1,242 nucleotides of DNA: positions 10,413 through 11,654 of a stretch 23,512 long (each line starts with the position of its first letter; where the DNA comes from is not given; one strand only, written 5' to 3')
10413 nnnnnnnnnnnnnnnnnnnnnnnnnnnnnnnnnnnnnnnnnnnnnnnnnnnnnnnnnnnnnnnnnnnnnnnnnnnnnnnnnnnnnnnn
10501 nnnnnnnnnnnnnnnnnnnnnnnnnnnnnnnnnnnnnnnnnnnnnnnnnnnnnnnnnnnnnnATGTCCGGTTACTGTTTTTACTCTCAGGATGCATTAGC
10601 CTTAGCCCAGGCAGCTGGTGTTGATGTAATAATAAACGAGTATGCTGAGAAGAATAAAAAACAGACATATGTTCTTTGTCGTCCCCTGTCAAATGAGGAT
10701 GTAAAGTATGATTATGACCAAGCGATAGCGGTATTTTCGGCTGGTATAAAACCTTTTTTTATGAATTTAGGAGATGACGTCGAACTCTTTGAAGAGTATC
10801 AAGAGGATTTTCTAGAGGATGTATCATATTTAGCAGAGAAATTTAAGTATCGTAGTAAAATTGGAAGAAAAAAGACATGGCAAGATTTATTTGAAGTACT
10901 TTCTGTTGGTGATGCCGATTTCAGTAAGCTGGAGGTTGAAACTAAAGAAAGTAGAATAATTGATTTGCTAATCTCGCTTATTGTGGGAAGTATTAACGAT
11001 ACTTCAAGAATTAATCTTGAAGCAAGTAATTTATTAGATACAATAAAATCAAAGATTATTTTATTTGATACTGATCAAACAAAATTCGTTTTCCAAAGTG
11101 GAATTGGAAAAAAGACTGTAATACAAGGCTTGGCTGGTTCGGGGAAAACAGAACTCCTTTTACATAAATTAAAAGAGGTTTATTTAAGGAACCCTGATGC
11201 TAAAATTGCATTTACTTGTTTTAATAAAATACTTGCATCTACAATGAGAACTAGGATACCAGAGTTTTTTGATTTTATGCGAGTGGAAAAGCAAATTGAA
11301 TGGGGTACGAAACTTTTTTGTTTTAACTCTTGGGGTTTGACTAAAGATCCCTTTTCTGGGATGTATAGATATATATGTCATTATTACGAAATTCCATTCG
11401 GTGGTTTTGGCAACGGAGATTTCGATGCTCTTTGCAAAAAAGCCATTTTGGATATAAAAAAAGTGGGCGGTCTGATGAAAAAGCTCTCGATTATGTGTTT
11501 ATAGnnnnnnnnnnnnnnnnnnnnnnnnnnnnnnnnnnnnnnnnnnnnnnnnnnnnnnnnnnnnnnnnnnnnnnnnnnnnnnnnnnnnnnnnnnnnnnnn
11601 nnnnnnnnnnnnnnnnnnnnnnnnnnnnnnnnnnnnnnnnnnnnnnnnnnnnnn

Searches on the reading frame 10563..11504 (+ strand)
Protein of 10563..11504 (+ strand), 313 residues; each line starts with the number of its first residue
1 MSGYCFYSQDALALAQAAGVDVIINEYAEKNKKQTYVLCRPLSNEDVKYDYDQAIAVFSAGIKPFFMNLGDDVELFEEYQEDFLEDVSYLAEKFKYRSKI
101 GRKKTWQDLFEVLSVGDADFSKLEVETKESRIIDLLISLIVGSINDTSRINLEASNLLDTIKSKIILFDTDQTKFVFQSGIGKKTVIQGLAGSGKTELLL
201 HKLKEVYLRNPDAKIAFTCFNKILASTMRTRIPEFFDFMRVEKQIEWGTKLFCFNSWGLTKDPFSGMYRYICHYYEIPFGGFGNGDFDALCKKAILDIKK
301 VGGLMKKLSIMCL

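Call 7: search_protein_families(library=padloc, proteins=[window:10563-11504:+], max_evalue=1)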
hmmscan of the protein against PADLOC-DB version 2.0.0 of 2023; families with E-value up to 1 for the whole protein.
window:10563-11504:+ (313 aa): 7 families
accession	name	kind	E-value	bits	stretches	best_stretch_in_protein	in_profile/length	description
PDLC03002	Helicase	-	4e-12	43.2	1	157-300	180-326/707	-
PDLC01087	C3a187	-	0.00013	18.9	1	159-230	196-256/559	NERD+UvrD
PDLC00125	GajB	-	0.00034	17.5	1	183-234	19-70/669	UrvD helicase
PDLC01734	typeIV_RecD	-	0.00076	15.8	1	129-199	303-371/763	RecD_0_IVD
PDLC00135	GajB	-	0.0071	13.3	1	183-229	21-67/603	UrvD helicase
PDLC01148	RecD_like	-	0.0077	12.5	1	137-199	284-345/719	RecD/Tra ATPase fused to N-terminal HHH domain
PDLC04140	mad8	-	0.0093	13.5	1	182-221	27-66/314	mads_8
